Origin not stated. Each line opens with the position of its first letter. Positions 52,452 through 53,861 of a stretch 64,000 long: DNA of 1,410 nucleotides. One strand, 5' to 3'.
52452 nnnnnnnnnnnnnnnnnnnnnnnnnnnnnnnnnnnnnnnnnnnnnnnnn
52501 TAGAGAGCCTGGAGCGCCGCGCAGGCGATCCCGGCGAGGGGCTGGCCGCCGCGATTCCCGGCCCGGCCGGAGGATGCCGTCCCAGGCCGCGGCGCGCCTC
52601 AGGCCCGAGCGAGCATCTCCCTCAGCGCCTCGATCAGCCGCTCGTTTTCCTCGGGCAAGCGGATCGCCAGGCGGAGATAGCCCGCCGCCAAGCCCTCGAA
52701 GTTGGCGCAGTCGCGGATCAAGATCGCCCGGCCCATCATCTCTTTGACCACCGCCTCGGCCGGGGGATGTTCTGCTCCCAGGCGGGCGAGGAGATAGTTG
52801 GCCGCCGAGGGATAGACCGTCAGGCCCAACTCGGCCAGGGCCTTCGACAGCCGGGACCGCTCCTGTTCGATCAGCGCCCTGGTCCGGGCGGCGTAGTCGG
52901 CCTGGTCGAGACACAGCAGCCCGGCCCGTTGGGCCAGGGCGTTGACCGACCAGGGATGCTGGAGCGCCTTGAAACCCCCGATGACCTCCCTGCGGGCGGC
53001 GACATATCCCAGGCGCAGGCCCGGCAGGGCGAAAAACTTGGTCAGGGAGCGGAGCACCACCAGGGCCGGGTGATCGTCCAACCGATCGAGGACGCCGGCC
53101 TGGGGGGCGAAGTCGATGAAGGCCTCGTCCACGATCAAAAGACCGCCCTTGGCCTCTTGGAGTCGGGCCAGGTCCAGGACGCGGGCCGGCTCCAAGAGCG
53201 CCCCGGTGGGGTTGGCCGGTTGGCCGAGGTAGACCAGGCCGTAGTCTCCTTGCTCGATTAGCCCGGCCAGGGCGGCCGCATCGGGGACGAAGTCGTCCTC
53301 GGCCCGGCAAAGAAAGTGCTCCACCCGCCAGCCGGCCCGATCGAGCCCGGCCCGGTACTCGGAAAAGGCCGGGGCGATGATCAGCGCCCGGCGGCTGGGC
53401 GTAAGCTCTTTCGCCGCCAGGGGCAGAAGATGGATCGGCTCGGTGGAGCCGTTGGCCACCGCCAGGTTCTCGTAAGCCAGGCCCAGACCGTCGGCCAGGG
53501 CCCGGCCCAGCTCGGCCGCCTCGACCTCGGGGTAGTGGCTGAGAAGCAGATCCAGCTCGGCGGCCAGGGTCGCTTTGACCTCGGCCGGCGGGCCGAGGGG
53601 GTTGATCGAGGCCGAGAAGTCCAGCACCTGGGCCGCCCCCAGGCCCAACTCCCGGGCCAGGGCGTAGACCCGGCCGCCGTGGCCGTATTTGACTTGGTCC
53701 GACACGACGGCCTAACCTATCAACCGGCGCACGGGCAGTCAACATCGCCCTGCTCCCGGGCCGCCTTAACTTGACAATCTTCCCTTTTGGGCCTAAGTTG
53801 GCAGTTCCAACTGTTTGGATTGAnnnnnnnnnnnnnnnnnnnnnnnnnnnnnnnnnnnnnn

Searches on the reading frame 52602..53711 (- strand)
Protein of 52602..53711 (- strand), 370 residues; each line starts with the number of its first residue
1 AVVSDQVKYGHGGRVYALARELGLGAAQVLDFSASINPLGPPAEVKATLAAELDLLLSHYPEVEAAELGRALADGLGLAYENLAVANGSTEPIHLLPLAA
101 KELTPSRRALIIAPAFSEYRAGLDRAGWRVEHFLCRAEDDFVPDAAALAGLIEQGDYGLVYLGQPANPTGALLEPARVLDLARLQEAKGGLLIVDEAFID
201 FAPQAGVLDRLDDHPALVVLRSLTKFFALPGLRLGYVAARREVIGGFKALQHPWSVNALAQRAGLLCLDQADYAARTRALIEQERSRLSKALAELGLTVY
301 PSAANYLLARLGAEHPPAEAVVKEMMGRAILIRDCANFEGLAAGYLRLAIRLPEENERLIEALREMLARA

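Call 30: search_protein_families(library=pfam, proteins=[window:52602-53711:-])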
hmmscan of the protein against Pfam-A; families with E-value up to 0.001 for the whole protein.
window:52602-53711:- (370 aa): 1 family
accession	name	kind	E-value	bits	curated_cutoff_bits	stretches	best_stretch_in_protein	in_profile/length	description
PF00155.27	Aminotran_1_2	-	3.2e-46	158.6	19.7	1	28-363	2-361/361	Aminotransferase class I and II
